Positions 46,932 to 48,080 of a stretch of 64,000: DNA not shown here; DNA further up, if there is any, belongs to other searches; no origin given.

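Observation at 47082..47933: DapF orthologue with both catalytic cysteines encoded as serine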

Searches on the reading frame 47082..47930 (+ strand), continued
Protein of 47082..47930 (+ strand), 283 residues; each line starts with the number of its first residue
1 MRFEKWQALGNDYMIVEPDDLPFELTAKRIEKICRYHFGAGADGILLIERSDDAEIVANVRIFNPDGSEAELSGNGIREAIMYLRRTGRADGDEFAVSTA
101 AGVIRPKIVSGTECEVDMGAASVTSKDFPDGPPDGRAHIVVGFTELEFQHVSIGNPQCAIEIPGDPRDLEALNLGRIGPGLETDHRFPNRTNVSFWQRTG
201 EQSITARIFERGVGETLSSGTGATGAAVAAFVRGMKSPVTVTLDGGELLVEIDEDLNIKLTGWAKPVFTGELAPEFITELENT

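Call 16: list_cluster_members(proteins=[P0156, P0165, P0171, P0132, P0123, P0124, P0183, P0241, P0267, P0154])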
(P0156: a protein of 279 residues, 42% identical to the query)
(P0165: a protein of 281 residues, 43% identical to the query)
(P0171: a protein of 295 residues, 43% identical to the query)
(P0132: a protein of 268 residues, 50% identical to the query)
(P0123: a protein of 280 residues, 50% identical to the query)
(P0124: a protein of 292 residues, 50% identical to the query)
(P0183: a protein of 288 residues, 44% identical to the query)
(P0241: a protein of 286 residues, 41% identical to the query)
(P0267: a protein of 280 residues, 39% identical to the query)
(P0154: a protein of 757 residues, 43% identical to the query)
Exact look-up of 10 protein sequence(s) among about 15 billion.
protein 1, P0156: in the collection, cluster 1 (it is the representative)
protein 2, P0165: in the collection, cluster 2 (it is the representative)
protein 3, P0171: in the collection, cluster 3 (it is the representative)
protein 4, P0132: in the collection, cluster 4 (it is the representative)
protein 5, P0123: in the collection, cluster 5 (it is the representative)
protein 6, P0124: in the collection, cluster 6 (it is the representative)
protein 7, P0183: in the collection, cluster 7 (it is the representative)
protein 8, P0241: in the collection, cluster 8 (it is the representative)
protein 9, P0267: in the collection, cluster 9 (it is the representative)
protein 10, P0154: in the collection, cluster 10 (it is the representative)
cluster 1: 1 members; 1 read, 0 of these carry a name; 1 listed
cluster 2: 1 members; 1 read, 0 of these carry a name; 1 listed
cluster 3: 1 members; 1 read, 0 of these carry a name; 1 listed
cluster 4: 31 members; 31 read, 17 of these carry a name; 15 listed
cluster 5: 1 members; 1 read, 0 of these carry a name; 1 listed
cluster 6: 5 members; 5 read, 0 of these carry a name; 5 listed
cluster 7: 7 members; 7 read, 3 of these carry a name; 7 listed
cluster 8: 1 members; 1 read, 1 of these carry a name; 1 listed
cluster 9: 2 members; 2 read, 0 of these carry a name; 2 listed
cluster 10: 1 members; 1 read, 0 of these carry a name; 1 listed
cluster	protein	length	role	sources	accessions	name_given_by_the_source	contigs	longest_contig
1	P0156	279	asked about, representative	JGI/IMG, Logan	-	-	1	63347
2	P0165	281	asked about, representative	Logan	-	-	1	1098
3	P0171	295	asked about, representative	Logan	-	-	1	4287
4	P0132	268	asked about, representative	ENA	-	-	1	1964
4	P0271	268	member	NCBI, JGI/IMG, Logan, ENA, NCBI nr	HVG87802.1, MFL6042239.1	MAG: diaminopimelate epimerase [Gaiellales bacterium] | diaminopimelate epimerase | diaminopimelate epimerase [Gaiellales bacterium]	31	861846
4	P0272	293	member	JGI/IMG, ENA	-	diaminopimelate epimerase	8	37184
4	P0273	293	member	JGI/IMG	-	diaminopimelate epimerase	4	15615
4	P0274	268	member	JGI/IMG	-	diaminopimelate epimerase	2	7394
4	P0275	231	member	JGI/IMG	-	diaminopimelate epimerase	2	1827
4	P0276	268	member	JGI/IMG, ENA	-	diaminopimelate epimerase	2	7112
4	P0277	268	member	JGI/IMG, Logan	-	diaminopimelate epimerase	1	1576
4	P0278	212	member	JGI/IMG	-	diaminopimelate epimerase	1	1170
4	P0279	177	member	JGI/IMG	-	diaminopimelate epimerase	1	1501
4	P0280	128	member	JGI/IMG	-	diaminopimelate epimerase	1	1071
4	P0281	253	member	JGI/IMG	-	diaminopimelate epimerase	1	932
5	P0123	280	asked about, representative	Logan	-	-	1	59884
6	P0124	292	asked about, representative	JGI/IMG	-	-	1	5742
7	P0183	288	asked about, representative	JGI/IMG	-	diaminopimelate epimerase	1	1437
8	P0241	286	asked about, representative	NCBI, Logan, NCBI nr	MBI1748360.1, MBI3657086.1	MAG: diaminopimelate epimerase [Acidobacteria bacterium] | diaminopimelate epimerase [Acidobacteriota bacterium]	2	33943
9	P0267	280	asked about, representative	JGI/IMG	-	-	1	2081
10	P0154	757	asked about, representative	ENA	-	-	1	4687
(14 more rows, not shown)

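Call 17: search_protein_families(library=pfam, proteins=[P0154, P0245, P0200, P0210, P0188, P0208])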
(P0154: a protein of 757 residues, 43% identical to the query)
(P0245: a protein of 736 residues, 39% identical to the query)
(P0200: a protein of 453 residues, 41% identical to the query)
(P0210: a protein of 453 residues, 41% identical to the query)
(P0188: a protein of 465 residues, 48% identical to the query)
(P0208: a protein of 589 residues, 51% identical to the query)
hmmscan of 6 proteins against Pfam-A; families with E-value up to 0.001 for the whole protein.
P0154 (757 aa): 3 families
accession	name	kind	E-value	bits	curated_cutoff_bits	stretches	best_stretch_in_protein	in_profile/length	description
PF02784.22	Orn_Arg_deC_N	-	3.2e-48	164.7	23.4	1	47-301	4-247/247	Pyridoxal-dependent decarboxylase, pyridoxal binding domain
PF01678.24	DAP_epimerase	-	3.1e-47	160.1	34.7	2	620-731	2-118/121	Diaminopimelate epimerase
PF00278.28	Orn_DAP_Arg_deC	-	9.2e-17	61.5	23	1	302-397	6-95/95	Pyridoxal-dependent decarboxylase, C-terminal sheet domain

P0245 (736 aa): 3 families
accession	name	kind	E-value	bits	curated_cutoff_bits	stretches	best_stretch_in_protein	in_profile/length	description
PF01678.24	DAP_epimerase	-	3e-51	173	34.7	2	457-573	3-118/121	Diaminopimelate epimerase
PF02784.22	Orn_Arg_deC_N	-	3.4e-39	135.1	23.4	1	68-308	12-247/247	Pyridoxal-dependent decarboxylase, pyridoxal binding domain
PF00278.28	Orn_DAP_Arg_deC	-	1e-14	55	23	1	101-398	5-95/95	Pyridoxal-dependent decarboxylase, C-terminal sheet domain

P0200 (453 aa): 2 families
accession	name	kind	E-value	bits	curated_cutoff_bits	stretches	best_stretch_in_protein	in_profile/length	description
PF01678.24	DAP_epimerase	-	5.3e-50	169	34.7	2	158-285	3-120/121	Diaminopimelate epimerase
PF06094.17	GGACT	-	9e-18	65.4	22.8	1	12-119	1-115/120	Gamma-glutamyl cyclotransferase, AIG2-like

P0210 (453 aa): 2 families
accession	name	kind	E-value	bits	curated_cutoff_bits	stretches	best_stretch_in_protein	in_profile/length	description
PF01678.24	DAP_epimerase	-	5.5e-48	162.5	34.7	2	320-435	2-114/121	Diaminopimelate epimerase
PF00278.28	Orn_DAP_Arg_deC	-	2.3e-11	44.3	23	1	2-90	23-87/95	Pyridoxal-dependent decarboxylase, C-terminal sheet domain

P0188 (465 aa): 1 family
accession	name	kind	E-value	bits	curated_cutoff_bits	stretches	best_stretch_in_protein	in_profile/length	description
PF01678.24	DAP_epimerase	-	1.5e-17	64.2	34.7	1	179-297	3-119/121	Diaminopimelate epimerase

P0208 (589 aa): 2 families
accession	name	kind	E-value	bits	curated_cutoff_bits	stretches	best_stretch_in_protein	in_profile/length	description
PF01678.24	DAP_epimerase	-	8.1e-26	90.9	34.7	2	494-572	25-106/121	Diaminopimelate epimerase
PF01715.23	IPPT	-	3.2e-12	47.1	23.6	1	201-259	150-210/243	IPP transferase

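Call 22: search_protein_families(library=ncbifam, max_evalue=0.00001, proteins=[P0154, P0245, P0156, P0132, P0241, P0123])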
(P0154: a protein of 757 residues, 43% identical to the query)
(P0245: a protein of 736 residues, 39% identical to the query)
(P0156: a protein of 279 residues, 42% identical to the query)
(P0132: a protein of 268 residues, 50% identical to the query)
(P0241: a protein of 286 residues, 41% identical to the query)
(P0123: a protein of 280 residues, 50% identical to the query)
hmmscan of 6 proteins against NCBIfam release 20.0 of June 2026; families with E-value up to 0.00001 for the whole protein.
P0154 (757 aa): 9 families
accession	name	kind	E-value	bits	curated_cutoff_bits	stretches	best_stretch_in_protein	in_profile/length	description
TIGR01048.1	lysA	equivalog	9.4e-123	409.8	297.9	1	11-439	3-416/417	diaminopimelate decarboxylase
TIGR00652.1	DapF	equivalog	4.9e-61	206.5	114.65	1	465-740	2-269/270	diaminopimelate epimerase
TIGR03099.1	dCO2ase_PEP1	hypoth_equivalog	1.3e-52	179.3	478.45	1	14-406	5-385/398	pyridoxal-dependent decarboxylase, exosortase A system-associated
NF006515.0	PRK08961.1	equivalog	1.3e-46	159.1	802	1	31-414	501-855/861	bifunctional aspartate kinase/diaminopimelate decarboxylase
NF052544.1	OrLyDeCDokD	equivalog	5.7e-42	143.9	700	1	13-440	22-460/461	ornithine/lysine decarboxylase DokD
NF041039.1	FslC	exception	1.1e-16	60.6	500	1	26-428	21-413/418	rhizoferrin biosystnesis N-citrylornithine decarboxylase FslC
NF038284.1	bifunc_DapF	exception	3.1e-10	39.8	350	1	468-700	14-222/254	bifunctional diaminopimelate epimerase/glutamate racemase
NF003763.0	PRK05354.1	equivalog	1.4e-07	30.4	369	1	121-310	162-356/636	biosynthetic arginine decarboxylase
TIGR01273.1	speA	equivalog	2.2e-07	29.7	624.1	1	128-307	161-345/624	arginine decarboxylase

P0245 (736 aa): 9 families
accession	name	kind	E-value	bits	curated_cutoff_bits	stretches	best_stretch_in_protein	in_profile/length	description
TIGR01048.1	lysA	equivalog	1e-107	360.3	297.9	1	28-440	7-416/417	diaminopimelate decarboxylase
TIGR00652.1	DapF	equivalog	2.5e-61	207.5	114.65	1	457-725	5-269/270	diaminopimelate epimerase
TIGR03099.1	dCO2ase_PEP1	hypoth_equivalog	4.7e-46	157.6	478.45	1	26-405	4-383/398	pyridoxal-dependent decarboxylase, exosortase A system-associated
NF006515.0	PRK08961.1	equivalog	3.9e-42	144.2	802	1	39-410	497-850/861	bifunctional aspartate kinase/diaminopimelate decarboxylase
NF052544.1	OrLyDeCDokD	equivalog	7.8e-29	100.6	700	1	30-440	26-459/461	ornithine/lysine decarboxylase DokD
NF003763.0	PRK05354.1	equivalog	5.3e-17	61.6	369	1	119-326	147-365/636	biosynthetic arginine decarboxylase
TIGR01273.1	speA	equivalog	4.5e-16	58.5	624.1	1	136-326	160-357/624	arginine decarboxylase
NF041039.1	FslC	exception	8.4e-12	44.6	500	1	35-423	17-408/418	rhizoferrin biosystnesis N-citrylornithine decarboxylase FslC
NF038284.1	bifunc_DapF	exception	6.9e-11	42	350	1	458-700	15-238/254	bifunctional diaminopimelate epimerase/glutamate racemase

P0156 (279 aa): 2 families
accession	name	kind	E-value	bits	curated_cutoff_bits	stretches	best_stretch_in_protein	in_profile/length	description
TIGR00652.1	DapF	equivalog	1.8e-64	217.8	114.65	1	1-270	1-269/270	diaminopimelate epimerase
NF038284.1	bifunc_DapF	exception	1.8e-10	40.6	350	1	43-243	44-236/254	bifunctional diaminopimelate epimerase/glutamate racemase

P0132 (268 aa): 2 families
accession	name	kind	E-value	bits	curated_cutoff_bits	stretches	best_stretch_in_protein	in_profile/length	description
TIGR00652.1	DapF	equivalog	4.9e-60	203.2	114.65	1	1-257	1-268/270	diaminopimelate epimerase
NF038284.1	bifunc_DapF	exception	1.3e-18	67.2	350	1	6-240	15-245/254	bifunctional diaminopimelate epimerase/glutamate racemase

P0241 (286 aa): 2 families
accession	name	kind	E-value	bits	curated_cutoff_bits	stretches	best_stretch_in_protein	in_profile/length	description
TIGR00652.1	DapF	equivalog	1.1e-74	251.3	114.65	1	1-280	1-268/270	diaminopimelate epimerase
NF038284.1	bifunc_DapF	exception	6.3e-29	101.1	350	1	7-271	16-253/254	bifunctional diaminopimelate epimerase/glutamate racemase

P0123 (280 aa): 2 families
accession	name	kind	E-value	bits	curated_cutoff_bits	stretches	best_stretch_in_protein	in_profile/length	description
TIGR00652.1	DapF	equivalog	5.1e-55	186.8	114.65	1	1-271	1-268/270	diaminopimelate epimerase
NF038284.1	bifunc_DapF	exception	8.8e-10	38.3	350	1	9-227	18-216/254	bifunctional diaminopimelate epimerase/glutamate racemase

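Call 23: find_encoding_contigs(protein=P0156, flank=10000, max_places=3)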
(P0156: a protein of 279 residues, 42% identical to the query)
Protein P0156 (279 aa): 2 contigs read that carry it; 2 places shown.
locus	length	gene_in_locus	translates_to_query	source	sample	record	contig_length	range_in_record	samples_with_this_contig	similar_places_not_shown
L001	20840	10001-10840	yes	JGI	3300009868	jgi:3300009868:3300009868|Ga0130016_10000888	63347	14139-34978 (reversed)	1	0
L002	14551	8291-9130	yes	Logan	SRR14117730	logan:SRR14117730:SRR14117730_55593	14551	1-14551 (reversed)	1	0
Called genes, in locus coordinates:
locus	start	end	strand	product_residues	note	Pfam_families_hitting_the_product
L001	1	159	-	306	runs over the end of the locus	PF00528:BPD_transp_1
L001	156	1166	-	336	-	PF00528:BPD_transp_1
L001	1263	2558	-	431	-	PF01547:SBP_bac_1, PF13416:SBP_bac_8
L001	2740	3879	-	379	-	PF00480:ROK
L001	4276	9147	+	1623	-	PF03704:BTAD, PF13424:TPR_12 (faint), PF13191:AAA_16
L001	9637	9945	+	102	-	-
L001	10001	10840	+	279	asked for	PF01678:DAP_epimerase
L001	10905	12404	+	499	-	PF13354:Beta-lactamase2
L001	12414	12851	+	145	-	-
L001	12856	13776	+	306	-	PF00753:Lactamase_B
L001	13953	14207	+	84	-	-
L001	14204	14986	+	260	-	PF20539:DUF6754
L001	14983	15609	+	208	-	-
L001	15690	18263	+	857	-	-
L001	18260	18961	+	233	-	-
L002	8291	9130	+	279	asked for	PF01678:DAP_epimerase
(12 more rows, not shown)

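Call 25: find_homologous_proteins(query=P0156, max_evalue=1e-20)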
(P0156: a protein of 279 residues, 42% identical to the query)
Query P0156 (279 aa): 8000 proteins with E <= 1e-20 among 8000 candidates; the best 120 are listed.
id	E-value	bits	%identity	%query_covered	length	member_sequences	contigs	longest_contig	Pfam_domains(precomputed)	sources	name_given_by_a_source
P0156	6.2e-185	631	100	100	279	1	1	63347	PF01678.25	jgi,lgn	-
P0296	3.0e-103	363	62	100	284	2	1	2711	PF01678.25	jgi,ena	-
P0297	8.5e-103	362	63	98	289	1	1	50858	PF01678.25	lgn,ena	-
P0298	3.2e-102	360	61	99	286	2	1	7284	PF01678.25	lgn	-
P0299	5.1e-102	359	61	99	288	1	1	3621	PF01678.25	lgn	-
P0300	5.4e-102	359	60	99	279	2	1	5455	PF01678.25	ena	-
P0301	6.5e-102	359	62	98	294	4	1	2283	PF01678.25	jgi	jgi:diaminopimelate epimerase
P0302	1.7e-101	357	64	98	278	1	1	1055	PF01678.25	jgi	jgi:diaminopimelate epimerase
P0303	1.9e-101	357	61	100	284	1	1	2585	PF01678.25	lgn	-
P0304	3.4e-101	356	62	99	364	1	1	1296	PF01678.25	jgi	jgi:diaminopimelate epimerase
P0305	2.9e-100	353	60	99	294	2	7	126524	PF01678.25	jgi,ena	jgi:diaminopimelate epimerase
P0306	4.3e-100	353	59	99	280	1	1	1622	PF01678.25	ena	-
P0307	4.4e-100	353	60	98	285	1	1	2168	PF01678.25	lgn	-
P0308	8.3e-100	352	61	96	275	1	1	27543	PF01678.25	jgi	jgi:diaminopimelate epimerase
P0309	9.7e-100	352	61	98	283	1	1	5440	PF01678.25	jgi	jgi:diaminopimelate epimerase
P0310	9.8e-100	352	60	100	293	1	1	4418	PF01678.25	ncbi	-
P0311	1.0e-99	352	60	98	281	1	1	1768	PF01678.25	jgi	jgi:diaminopimelate epimerase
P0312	1.2e-99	351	59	99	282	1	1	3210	PF01678.25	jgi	jgi:diaminopimelate epimerase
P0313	1.5e-99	351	58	99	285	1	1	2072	PF01678.25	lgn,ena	-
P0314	1.6e-99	351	61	98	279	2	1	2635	PF01678.25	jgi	-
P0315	1.8e-99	351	59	99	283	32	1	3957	PF01678.25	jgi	jgi:diaminopimelate epimerase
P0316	3.1e-99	350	58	98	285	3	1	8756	PF01678.25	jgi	jgi:diaminopimelate epimerase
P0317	3.9e-99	350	57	99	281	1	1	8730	PF01678.25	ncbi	-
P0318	4.0e-99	350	60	99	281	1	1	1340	PF01678.25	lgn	-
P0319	4.1e-99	350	60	98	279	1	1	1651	PF01678.25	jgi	jgi:diaminopimelate epimerase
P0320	5.2e-99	349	60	99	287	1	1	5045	PF01678.25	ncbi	-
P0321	6.4e-99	349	59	99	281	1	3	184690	PF01678.25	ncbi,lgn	-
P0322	6.6e-99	349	61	96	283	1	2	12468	PF01678.25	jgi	jgi:diaminopimelate epimerase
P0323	6.9e-99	349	60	99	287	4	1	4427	PF01678.25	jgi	jgi:diaminopimelate epimerase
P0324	7.1e-99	349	59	99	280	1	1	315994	PF01678.25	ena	-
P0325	9.6e-99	348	58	98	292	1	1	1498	PF01678.25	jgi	jgi:diaminopimelate epimerase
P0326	1.0e-98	348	61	98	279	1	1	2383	PF01678.25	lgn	-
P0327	1.1e-98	348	58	98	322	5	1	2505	PF01678.25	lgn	-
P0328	1.2e-98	348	61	97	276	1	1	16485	PF01678.25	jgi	jgi:diaminopimelate epimerase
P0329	1.4e-98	348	58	99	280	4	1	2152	PF01678.25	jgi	jgi:diaminopimelate epimerase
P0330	1.6e-98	348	61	98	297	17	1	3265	PF01678.25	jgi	-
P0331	3.6e-98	346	60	99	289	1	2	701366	PF01678.25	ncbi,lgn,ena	-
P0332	4.0e-98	346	61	98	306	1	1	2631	PF01678.25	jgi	jgi:diaminopimelate epimerase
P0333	4.4e-98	346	60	97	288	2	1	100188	PF01678.25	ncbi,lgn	ncbi:MAG: diaminopimelate epimerase [Chloroflexota bacterium]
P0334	4.7e-98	346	60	99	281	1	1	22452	PF01678.25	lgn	-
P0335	4.9e-98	346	57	99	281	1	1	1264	PF01678.25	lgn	-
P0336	6.7e-98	346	59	98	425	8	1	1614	PF13673.14,PF13508.14,PF01678.25,PF00583.32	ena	-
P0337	7.3e-98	345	59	98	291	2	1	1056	PF01678.25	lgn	-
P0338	7.8e-98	345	59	97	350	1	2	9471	PF01678.25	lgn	-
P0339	8.8e-98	345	60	98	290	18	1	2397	PF01678.25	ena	-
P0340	1.3e-97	345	60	98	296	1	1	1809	PF01678.25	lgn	-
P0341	1.7e-97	344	58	99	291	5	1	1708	PF01678.25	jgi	jgi:diaminopimelate epimerase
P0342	1.9e-97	344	57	99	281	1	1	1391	PF01678.25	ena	-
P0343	1.9e-97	344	58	99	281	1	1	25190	PF01678.25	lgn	-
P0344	2.0e-97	344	59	98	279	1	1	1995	PF01678.25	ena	-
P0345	2.2e-97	344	59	99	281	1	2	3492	PF01678.25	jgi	jgi:diaminopimelate epimerase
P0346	2.2e-97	344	57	97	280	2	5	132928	PF01678.25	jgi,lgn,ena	jgi:diaminopimelate epimerase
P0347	2.5e-97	344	60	99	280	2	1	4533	PF01678.25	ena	-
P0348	2.6e-97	344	56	99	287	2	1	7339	PF01678.25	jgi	jgi:diaminopimelate epimerase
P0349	2.8e-97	344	58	99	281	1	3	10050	PF01678.25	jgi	jgi:diaminopimelate epimerase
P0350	2.9e-97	343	59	99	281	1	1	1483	PF01678.25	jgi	jgi:diaminopimelate epimerase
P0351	3.1e-97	343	60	99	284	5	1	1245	PF01678.25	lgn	-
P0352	3.3e-97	343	58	97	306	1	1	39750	PF01678.25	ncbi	-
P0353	3.3e-97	343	57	98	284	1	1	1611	PF01678.25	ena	-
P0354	3.7e-97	343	60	98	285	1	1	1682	PF01678.25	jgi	-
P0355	3.9e-97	343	58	100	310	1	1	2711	PF01678.25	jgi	jgi:diaminopimelate epimerase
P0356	3.9e-97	343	60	97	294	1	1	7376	PF01678.25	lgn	-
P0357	4.2e-97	343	57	98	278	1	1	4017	PF01678.25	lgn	-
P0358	4.3e-97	343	58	100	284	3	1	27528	PF01678.25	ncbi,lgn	-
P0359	5.0e-97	343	57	100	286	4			PF01678.25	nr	nr:diaminopimelate epimerase [Prosthecobacter sp.]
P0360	5.2e-97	343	58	100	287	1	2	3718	PF01678.25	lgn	-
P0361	5.3e-97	343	58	99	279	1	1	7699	PF01678.25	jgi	jgi:diaminopimelate epimerase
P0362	6.0e-97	342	57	98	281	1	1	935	PF01678.25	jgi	-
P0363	6.4e-97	342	58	98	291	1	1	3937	PF01678.25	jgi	jgi:diaminopimelate epimerase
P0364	8.3e-97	342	60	98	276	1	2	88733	PF01678.25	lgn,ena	-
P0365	8.8e-97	342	60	94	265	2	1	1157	PF01678.25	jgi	jgi:diaminopimelate epimerase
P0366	1.1e-96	342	59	97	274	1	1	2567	PF01678.25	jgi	-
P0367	1.1e-96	342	60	98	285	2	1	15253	PF01678.25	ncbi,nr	ncbi:MAG: diaminopimelate epimerase [Anaerolineae bacterium]|nr:diaminopimelate epimerase [Anaerolin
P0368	1.1e-96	342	57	99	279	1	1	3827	PF01678.25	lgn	-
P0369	1.2e-96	341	58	99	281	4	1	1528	PF01678.25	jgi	jgi:diaminopimelate epimerase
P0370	1.5e-96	341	61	98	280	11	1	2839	PF01678.25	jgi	-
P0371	1.5e-96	341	58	99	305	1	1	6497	PF01678.25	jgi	jgi:diaminopimelate epimerase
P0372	1.8e-96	341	60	100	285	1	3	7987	PF01678.25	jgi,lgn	jgi:diaminopimelate epimerase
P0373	1.8e-96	341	59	98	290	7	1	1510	PF01678.25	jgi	jgi:diaminopimelate epimerase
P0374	1.8e-96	341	61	97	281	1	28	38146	PF01678.25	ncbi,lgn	-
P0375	1.9e-96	341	59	99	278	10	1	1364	PF01678.25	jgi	jgi:diaminopimelate epimerase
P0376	1.9e-96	341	59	98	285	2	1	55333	PF01678.25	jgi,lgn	jgi:diaminopimelate epimerase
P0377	2.1e-96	341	57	99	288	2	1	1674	PF01678.25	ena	-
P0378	2.1e-96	341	58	98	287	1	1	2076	PF01678.25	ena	-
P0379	2.1e-96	341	60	98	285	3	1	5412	PF01678.25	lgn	-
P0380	2.2e-96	341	60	99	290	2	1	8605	PF01678.25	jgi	jgi:diaminopimelate epimerase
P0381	2.3e-96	341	58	98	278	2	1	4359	PF01678.25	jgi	jgi:diaminopimelate epimerase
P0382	2.4e-96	340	59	98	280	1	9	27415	PF01678.25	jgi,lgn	-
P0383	2.5e-96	340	57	98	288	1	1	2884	PF01678.25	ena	-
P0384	2.5e-96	340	62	95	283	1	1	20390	PF01678.25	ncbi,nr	ncbi:MAG: diaminopimelate epimerase [Opitutus sp.]|nr:diaminopimelate epimerase [Opitutus sp.]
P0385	2.6e-96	340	60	96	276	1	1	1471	PF01678.25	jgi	jgi:diaminopimelate epimerase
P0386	2.8e-96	340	60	96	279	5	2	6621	PF01678.25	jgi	-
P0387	2.9e-96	340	60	99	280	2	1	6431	PF01678.25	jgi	jgi:diaminopimelate epimerase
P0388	3.2e-96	340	60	98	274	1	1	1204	PF01678.25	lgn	-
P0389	3.3e-96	340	58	99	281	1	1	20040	PF01678.25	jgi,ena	-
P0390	3.3e-96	340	59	98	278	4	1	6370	PF01678.25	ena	-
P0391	3.4e-96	340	61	99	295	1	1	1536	PF01678.25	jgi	jgi:diaminopimelate epimerase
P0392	3.8e-96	340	56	99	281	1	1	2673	PF01678.25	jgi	jgi:diaminopimelate epimerase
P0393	3.9e-96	340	60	99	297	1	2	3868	PF01678.25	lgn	-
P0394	4.1e-96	340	56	98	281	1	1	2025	PF01678.25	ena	-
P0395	4.2e-96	340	58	100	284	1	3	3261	PF01678.25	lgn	-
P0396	4.4e-96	340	59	99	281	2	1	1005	PF01678.25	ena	-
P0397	4.7e-96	339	57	98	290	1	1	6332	PF01678.25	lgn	-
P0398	4.7e-96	339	59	97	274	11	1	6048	PF01678.25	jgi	-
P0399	4.8e-96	339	58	99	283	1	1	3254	PF01678.25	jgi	jgi:diaminopimelate epimerase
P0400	4.9e-96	339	59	99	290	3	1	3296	PF01678.25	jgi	-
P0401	5.0e-96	339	60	97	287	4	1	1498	PF01678.25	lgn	-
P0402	5.1e-96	339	58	98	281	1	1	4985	PF01678.25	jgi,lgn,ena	-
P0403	5.2e-96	339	57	98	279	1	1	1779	PF01678.25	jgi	jgi:diaminopimelate epimerase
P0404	6.5e-96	339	59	98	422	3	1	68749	PF13673.14,PF13508.14,PF01678.25,PF13527.14,PF00583.32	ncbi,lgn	ncbi:MAG: diaminopimelate epimerase [Planctomycetota bacterium]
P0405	6.5e-96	339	59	98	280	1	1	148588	PF01678.25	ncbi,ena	-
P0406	7.5e-96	339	60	98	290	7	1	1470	PF01678.25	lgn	-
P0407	8.7e-96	339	58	98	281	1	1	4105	PF01678.25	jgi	-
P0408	9.5e-96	338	58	99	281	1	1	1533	PF01678.25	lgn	-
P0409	1.1e-95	338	57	99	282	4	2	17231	PF01678.25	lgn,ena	-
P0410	1.1e-95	338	61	99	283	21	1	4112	PF01678.25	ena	-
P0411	1.1e-95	338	56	98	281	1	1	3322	PF01678.25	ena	-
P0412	1.1e-95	338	56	99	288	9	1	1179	PF01678.25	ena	-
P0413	1.1e-95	338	60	97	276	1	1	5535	PF01678.25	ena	-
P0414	1.4e-95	338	58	99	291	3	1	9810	PF01678.25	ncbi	-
